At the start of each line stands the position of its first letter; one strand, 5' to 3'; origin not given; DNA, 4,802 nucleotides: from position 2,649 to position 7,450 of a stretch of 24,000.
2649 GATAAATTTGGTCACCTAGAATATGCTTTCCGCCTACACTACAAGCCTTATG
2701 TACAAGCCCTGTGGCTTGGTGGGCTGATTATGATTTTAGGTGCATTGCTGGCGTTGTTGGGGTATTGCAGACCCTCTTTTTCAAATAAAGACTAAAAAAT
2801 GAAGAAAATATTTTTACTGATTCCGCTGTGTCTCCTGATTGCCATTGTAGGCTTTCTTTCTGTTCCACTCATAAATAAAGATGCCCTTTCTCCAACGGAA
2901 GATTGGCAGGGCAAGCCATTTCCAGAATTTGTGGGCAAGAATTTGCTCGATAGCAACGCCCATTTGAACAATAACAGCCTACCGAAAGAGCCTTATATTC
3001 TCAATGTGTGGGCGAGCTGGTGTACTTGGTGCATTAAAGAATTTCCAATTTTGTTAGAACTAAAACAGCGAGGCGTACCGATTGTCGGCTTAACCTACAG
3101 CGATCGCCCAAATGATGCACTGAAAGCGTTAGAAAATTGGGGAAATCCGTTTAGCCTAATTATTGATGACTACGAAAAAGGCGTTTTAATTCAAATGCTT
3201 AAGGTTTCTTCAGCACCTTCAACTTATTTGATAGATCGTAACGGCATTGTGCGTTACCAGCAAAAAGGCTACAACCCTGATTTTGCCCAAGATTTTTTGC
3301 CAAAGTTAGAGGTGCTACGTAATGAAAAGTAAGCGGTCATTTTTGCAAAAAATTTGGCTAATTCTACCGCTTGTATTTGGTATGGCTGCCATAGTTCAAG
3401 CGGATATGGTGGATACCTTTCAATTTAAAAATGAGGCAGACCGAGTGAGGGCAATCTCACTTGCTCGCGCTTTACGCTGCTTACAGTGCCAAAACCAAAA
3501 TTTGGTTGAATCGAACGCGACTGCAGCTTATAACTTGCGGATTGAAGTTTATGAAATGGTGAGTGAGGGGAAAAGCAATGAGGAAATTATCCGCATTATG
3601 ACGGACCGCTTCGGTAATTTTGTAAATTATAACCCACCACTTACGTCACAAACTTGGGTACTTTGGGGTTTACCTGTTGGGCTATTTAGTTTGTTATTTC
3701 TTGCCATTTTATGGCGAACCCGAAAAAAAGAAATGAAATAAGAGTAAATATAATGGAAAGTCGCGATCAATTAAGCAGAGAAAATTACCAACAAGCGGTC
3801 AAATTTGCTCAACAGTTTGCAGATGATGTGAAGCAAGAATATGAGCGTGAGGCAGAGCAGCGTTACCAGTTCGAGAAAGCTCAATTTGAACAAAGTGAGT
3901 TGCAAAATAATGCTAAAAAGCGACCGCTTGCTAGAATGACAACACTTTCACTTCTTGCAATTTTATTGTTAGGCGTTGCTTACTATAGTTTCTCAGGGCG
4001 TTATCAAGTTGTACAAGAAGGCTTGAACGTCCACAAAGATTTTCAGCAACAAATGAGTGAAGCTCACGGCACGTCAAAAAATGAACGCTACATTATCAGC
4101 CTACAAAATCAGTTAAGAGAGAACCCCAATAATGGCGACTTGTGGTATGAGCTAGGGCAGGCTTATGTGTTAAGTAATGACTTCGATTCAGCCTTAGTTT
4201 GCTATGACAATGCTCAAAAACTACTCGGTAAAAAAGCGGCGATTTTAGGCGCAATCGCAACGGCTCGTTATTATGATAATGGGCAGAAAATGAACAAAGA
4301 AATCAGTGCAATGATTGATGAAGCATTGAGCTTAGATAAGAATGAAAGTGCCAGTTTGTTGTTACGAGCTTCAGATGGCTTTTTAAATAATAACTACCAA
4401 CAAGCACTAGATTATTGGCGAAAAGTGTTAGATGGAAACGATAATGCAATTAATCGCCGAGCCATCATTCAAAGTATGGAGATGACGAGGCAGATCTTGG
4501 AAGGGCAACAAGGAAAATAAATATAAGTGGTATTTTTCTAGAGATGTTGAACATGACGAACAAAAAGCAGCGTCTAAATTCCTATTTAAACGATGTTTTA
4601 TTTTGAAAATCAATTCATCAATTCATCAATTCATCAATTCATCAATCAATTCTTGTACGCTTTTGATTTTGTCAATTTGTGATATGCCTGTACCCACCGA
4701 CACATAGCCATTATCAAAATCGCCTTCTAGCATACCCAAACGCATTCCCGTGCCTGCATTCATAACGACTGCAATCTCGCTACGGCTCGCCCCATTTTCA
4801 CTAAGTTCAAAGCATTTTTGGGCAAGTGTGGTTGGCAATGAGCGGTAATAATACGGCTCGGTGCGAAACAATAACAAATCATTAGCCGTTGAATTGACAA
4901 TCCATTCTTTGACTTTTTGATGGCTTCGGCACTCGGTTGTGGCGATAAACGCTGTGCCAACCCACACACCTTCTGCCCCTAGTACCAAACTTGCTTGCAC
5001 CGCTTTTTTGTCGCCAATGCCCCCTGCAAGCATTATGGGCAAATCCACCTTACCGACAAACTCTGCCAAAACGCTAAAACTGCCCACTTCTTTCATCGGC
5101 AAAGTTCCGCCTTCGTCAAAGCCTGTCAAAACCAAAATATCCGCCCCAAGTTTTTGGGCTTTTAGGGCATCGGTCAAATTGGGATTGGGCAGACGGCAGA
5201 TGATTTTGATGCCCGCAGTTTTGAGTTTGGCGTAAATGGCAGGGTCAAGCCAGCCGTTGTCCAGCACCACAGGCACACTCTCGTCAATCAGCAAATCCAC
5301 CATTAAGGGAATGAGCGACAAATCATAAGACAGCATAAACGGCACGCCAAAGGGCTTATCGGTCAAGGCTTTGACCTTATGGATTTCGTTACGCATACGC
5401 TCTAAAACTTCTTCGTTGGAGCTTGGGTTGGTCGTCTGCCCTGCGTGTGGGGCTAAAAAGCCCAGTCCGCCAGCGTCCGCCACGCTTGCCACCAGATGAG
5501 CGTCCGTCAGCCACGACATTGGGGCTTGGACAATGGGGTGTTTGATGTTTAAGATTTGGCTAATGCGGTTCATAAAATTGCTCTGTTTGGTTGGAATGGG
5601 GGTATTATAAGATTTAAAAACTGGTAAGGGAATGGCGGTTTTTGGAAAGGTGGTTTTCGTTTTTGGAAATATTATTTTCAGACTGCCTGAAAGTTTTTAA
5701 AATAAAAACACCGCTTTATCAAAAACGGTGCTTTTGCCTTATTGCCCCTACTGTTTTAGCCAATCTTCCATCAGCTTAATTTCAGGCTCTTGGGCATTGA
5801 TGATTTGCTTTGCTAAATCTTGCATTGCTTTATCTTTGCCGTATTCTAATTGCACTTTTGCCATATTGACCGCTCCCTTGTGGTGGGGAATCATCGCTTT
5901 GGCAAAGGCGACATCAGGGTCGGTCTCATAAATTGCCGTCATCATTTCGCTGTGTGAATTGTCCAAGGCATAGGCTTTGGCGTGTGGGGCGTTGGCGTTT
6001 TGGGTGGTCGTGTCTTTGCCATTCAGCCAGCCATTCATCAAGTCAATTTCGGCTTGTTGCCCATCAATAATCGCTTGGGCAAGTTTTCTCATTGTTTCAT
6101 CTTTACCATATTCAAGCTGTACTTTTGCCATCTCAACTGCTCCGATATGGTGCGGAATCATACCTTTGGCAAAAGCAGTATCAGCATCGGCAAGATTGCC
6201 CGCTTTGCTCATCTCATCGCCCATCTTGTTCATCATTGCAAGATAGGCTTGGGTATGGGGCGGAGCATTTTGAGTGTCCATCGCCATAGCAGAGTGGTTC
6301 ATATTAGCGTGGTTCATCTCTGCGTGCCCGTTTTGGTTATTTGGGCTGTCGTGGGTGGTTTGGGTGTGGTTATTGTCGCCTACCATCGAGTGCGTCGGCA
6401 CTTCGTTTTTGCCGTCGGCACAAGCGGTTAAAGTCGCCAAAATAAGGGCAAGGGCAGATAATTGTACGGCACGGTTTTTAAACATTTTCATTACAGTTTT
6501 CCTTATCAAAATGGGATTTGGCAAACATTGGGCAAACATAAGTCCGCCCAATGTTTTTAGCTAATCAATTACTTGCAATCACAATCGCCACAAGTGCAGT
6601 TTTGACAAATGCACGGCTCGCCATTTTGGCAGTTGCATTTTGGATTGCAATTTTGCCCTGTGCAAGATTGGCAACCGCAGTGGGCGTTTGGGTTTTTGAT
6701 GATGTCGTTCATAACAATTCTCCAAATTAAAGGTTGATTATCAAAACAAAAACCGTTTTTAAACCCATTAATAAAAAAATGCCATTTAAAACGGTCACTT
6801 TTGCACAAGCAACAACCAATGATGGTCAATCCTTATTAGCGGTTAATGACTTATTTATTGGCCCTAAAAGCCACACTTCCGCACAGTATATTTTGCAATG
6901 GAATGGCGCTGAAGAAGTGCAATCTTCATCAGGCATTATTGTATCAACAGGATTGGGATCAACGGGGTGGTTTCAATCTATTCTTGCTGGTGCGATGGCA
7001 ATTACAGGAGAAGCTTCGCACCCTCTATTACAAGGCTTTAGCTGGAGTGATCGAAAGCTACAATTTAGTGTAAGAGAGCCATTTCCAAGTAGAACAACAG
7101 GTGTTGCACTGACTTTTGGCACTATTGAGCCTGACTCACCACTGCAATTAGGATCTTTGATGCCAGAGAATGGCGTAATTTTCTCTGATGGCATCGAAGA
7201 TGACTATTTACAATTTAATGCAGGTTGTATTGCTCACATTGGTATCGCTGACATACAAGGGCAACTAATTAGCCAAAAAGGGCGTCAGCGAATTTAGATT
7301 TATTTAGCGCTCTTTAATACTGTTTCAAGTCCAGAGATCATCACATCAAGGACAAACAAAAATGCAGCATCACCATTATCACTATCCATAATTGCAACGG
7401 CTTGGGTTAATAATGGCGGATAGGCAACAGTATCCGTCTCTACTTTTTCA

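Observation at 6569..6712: A 47-residue protein with 12 cysteines in five CxC motifs is a candidate bacterial metallothionein unlike SmtA/BmtA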

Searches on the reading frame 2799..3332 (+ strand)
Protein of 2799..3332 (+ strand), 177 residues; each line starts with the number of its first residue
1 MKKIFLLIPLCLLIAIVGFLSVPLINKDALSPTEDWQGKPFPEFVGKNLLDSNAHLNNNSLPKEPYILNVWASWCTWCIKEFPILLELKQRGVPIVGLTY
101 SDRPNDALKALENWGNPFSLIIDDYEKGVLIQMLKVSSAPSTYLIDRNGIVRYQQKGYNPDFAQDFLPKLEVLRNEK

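Call 16: search_protein_families(library=pfam, proteins=[window:2799-3332:+], max_evalue=0.001)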
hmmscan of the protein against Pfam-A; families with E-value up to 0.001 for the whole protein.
window:2799-3332:+ (177 aa): 3 families
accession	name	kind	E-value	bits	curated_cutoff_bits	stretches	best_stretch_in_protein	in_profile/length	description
PF08534.16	Redoxin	-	2.1e-13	50.7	26.6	1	38-160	3-137/148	Redoxin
PF00578.27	AhpC-TSA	-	2.7e-11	43.9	26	1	38-153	2-123/124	AhpC/TSA family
PF13905.12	Thioredoxin_8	-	3.2e-06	27.8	27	1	65-151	3-94/94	Thioredoxin-like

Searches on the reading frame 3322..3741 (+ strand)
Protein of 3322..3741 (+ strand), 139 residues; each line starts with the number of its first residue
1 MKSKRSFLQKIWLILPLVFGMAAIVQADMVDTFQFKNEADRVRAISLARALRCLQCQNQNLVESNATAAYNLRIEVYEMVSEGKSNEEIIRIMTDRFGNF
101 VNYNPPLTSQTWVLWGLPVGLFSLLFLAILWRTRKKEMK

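Call 16: search_protein_families(library=pfam, proteins=[window:3322-3741:+], max_evalue=0.001)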
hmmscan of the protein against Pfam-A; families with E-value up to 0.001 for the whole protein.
window:3322-3741:+ (139 aa): 1 family
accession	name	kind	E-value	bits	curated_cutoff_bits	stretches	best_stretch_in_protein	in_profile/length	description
PF03918.19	CcmH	-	8.7e-40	135.7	25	1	20-137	5-122/143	Cytochrome C biogenesis protein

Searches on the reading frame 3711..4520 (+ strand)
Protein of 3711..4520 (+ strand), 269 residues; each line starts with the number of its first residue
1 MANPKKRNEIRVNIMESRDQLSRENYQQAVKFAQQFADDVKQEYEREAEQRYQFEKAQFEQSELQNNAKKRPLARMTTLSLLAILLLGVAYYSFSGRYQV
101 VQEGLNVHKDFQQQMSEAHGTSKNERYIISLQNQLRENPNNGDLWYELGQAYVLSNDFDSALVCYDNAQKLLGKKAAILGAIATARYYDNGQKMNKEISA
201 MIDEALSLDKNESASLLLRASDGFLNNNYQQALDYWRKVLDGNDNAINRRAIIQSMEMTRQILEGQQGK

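Call 16: search_protein_families(library=pfam, proteins=[window:3711-4520:+], max_evalue=0.001)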
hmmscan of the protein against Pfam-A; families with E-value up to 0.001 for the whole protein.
window:3711-4520:+ (269 aa): 6 families
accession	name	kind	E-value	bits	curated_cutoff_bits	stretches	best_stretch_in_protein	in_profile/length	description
PF23914.1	TPR_CcmH_CycH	-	3.8e-12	46.8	42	1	113-241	21-149/158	Cytochrome c-type biogenesis protein H TPR domain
PF00515.34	TPR_1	-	1.6e-07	31.3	27.8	1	143-171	2-30/34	Tetratricopeptide repeat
PF07719.23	TPR_2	-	1e-06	28.8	27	1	143-171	2-30/34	Tetratricopeptide repeat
PF14559.12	TPR_19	-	0.00014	22.5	25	1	131-167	14-50/68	Tetratricopeptide repeat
PF13431.12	TPR_17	-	0.00021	21.8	24.4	0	135-162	6-33/34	Tetratricopeptide repeat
PF12895.13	ANAPC3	-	0.00038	21.1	27.2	0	193-245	3-54/82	Anaphase-promoting complex, cyclosome, subunit 3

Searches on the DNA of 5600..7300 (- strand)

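Call 39: search_dna_similar(query=window:5700-7300:-, collection=plasmids, mode=near, max_rows=20)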
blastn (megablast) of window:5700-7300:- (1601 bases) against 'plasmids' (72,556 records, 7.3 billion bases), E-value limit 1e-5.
Records with a match: 23; places in all: 23; records where one place covers at least 80% of the query: 0.
Best place of each record, by identity: >=99% 20; 90-95% 1; 80-90% 2.
By first word of the organism name: uncultured 4; Glaesserella 3; Actinobacillus 3; Proteus 3; Pasteurella 2; Psychrobacter 2; Moraxella 1; Acinetobacter 1; Wohlfahrtiimonas 1; Moellerella 1; and 2 more.
By predicted mobility (MOB-suite, as given by PLSDB): mobilizable 16; conjugative 4; non-mobilizable 3.
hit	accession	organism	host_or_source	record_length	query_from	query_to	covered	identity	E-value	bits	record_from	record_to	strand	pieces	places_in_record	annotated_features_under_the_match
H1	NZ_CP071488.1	Glaesserella parasuis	swine,pig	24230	526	1597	67%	92.6%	0e+0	1537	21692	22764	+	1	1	DUF305 domain-containing protein | hypothetical protein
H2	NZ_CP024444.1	Moraxella osloensis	Homo sapiens,single cell,skin swab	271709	1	549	34%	99.3%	0e+0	992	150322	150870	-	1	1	hypothetical protein | tetR(H): tetracycline resistance transcriptional repressor TetR(H)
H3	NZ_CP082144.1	Acinetobacter lwoffii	cell culture,permafrost, Kolyma lowland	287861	1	549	34%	99.3%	0e+0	992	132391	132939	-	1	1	hypothetical protein | tetR(H): tetracycline resistance transcriptional repressor TetR(H)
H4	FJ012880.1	uncultured bacterium HHV216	-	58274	1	546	34%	99.5%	0e+0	992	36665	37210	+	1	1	hypothetical protein | tetR: TetR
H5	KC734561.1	uncultured bacterium AST2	-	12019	1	546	34%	99.5%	0e+0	992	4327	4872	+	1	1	hypothetical protein | tetR: tetracycline repressor protein TetR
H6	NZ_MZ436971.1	Actinobacillus pleuropneumoniae serovar 8 str. 405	-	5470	1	457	29%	100.0%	0e+0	845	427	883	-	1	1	tetR(H): tetracycline resistance transcriptional repressor TetR(H)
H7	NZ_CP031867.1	Actinobacillus pleuropneumoniae serovar 8 str. 405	pig,bacterial culture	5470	1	457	29%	100.0%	0e+0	845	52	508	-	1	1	tetR(H): tetracycline resistance transcriptional repressor TetR(H)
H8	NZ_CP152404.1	Pasteurella multocida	-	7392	1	457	29%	100.0%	0e+0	845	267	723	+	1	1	none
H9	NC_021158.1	Psychrobacter maritimus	permafrost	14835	1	451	28%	100.0%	0e+0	833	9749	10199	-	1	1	tetR(H): tetracycline resistance transcriptional repressor TetR(H)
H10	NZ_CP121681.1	Psychrobacter sp. SIT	sheep,whole organism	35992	1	451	28%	100.0%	0e+0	833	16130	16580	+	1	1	tetR(H): tetracycline resistance transcriptional repressor TetR(H)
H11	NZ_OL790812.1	Proteus mirabilis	-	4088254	12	534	33%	84.4%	5e-142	512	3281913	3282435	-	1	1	none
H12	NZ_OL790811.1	Proteus mirabilis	-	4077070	12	534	33%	84.4%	5e-142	512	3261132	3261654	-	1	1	none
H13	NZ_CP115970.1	Wohlfahrtiimonas chitiniclastica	pancreas of a zebra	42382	1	418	26%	100.0%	0e+0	773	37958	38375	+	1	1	tetR(H): tetracycline resistance transcriptional repressor TetR(H)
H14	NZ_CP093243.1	Moellerella wisconsensis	whole organism,Food: Red deer meat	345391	1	406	25%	100.0%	0e+0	750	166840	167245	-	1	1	tetR(H): tetracycline resistance transcriptional repressor TetR(H)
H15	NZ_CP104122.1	Proteus vulgaris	Bos taurus,rectoanal junction ...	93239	1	351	22%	100.0%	0e+0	649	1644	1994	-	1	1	tetR(H): tetracycline resistance transcriptional repressor TetR(H)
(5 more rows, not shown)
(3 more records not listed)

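Call 42: get_annotated_region(hit=H2, flank=4000)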
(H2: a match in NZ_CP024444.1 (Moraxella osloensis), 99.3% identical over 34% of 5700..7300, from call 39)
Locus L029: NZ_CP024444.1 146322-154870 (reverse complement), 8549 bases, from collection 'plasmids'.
description: Moraxella osloensis strain NP7 plasmid pNP7-1, complete sequence
organism: Moraxella osloensis (NCBI taxid 34062)
taxonomy: Bacteria; Pseudomonadota; Gammaproteobacteria; Moraxellales; Moraxellaceae; Moraxella; Moraxella osloensis
host: -; source: Homo sapiens,single cell,skin swab; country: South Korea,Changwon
typing (MOB-suite, as given by PLSDB): non-mobilizable; replicon rep_cluster_1481
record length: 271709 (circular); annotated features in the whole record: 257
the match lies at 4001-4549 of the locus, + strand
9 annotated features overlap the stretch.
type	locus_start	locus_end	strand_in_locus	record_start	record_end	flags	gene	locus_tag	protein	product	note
CDS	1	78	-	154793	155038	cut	-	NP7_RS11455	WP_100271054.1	hypothetical protein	-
CDS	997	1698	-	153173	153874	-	-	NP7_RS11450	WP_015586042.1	IS1-like element ISPa14 family transposase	GO:0006313 - DNA transposition [Evidence IEA]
predicted_resistance_gene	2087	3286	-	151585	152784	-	tet(H)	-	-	tetracycline efflux MFS transporter Tet(H)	predicted by amrfinderplus; class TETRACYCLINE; identity 100.0%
CDS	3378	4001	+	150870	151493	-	tetR(H)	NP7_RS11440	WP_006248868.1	tetracycline resistance transcriptional repressor TetR(H)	-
CDS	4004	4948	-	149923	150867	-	-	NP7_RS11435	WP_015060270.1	hypothetical protein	-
CDS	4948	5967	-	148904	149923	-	-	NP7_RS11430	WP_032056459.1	SPFH domain-containing protein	-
CDS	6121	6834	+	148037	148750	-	-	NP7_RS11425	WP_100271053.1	NUDIX domain-containing protein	-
CDS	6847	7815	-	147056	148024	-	aes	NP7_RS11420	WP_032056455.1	acetyl esterase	-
CDS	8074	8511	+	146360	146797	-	-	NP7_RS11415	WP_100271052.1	TonB family protein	GO:0006810 - transport [Evidence IEA]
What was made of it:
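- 6734..7297 (+): orf187, the 5'-truncated remnant of a 314-aa hypothetical gene that flanks tetR(H) in tet(H) plasmids. It marks the rearrangement that removed cueR and the promoter. It is 99.3% identical to Moraxella osloensis pNP7-1 and Acinetobacter lwoffii plasmids up to about 6752, where the full gene is 314 aa (calls 39, 42).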

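Call 71: search_rna_families(source=window, start=5600, end=7000, threshold=evalue, max_evalue=1)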
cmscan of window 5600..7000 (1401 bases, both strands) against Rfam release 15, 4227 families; matches with E-value up to 1: 1.
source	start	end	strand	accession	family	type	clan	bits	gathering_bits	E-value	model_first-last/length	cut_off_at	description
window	6022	6070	-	RF01304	sR5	Gene; snRNA; snoRNA; CD-box;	-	16.8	40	0.44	1-53/53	no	Small nucleolar RNA sR5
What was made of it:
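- No Rfam family matches (call 71).
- Tried and rejected: The scan of 5600..7000 gave nothing relevant (call 71).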
